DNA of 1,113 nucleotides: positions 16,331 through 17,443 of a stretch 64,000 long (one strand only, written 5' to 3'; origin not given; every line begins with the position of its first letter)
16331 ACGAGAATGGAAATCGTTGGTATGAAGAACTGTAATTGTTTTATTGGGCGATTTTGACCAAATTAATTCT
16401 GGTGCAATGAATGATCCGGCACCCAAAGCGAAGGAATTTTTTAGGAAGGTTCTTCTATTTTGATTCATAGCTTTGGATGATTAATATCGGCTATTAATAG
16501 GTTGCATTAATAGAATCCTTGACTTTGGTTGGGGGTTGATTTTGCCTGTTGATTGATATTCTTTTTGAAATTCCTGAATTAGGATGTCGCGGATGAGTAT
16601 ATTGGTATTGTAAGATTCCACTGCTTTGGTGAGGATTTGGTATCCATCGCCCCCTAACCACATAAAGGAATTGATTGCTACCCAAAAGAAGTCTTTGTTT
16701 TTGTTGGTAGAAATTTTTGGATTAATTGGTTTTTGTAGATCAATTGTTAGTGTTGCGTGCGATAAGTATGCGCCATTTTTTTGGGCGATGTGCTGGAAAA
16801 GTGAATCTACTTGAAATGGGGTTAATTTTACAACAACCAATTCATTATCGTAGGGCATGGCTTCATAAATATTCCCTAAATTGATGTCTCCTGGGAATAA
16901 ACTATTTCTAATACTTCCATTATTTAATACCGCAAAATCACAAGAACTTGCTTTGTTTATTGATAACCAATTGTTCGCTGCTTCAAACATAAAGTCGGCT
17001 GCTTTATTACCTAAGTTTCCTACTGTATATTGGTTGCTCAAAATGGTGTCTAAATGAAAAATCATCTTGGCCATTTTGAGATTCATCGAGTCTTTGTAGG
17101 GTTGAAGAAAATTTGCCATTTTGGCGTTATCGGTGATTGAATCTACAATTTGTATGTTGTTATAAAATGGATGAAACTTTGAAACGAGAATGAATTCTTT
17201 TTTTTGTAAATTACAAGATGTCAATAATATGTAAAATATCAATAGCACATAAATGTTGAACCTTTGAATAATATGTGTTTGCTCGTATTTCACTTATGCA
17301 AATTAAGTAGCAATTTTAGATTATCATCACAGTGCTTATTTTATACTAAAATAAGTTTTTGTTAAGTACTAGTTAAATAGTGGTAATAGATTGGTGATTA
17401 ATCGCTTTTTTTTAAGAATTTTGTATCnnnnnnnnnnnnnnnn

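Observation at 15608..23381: Contiguous locus that looks built for scavenging extracellular nucleic acid: split 5'-nucleotidase, T9SS LTD protein, TonB-dependent receptor, T9SS endonuclease I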

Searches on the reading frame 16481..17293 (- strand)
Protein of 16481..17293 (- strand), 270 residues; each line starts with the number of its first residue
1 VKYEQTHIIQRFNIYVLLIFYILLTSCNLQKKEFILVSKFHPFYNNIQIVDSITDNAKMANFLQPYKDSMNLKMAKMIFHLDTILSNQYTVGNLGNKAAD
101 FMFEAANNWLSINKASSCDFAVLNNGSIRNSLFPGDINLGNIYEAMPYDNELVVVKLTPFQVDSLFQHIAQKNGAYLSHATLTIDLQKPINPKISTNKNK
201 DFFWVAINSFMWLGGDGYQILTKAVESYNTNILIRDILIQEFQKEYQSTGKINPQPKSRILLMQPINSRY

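Call 3: search_protein_families(library=pfam, proteins=[window:16481-17293:-], max_evalue=0.01)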
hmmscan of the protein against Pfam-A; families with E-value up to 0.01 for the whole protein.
window:16481-17293:- (270 aa): 2 families
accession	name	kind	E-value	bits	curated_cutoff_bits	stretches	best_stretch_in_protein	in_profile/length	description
PF02872.23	5_nucleotid_C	-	4.7e-18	66.2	23.6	1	86-222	16-157/158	5'-nucleotidase, C-terminal domain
PF21953.1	NadN_nucleosid_C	-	0.0019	18.7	27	1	110-174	28-93/199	NAD nucleotidase, C-terminal domain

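Call 4: search_protein_families(library=ncbifam, proteins=[window:16481-17293:-], max_evalue=0.01)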
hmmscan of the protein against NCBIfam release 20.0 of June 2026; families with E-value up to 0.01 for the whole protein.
window:16481-17293:- (270 aa): 8 families
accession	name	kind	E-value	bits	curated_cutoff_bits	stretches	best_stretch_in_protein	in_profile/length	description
NF007109.1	PRK09558.1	equivalog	2.6e-18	66.1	600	1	46-245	335-538/550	bifunctional UDP-sugar hydrolase/5'-nucleotidase UshA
NF006934.0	PRK09419.1-1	subfamily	7.2e-14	50.4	1646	1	50-244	893-1089/1174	multifunctional 2',3'-cyclic-nucleotide 2'-phosphodiesterase/3'-nucleotidase/5'-nucleotidase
NF006937.0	PRK09419.1-4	equivalog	1.5e-13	49.1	2554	1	44-259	923-1152/1411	multifunctional 2',3'-cyclic-nucleotide 2'-phosphodiesterase/3'-nucleotidase/5'-nucleotidase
NF006935.0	PRK09419.1-2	equivalog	3.6e-10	38.1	2801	1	44-240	944-1157/1445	multifunctional 2',3'-cyclic-nucleotide 2'-phosphodiesterase/3'-nucleotidase/5'-nucleotidase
NF040549.1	Nt5e_LPXTG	exception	5.5e-06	24.9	1050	0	92-168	415-488/731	cell surface ecto-5'-nucleotidase Nt5e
TIGR01530.1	nadN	equivalog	6e-06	25.1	436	1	95-165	372-442/550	NAD nucleotidase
NF006936.0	PRK09419.1-3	equivalog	0.00011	19.9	2542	1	115-220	1045-1156/1212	multifunctional 2',3'-cyclic-nucleotide 2'-phosphodiesterase/3'-nucleotidase/5'-nucleotidase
NF047875.1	5nuc_LPXTG_Strp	exception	0.0014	17.2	1050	0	113-224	403-532/684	surface-anchored 5'-nucleotidase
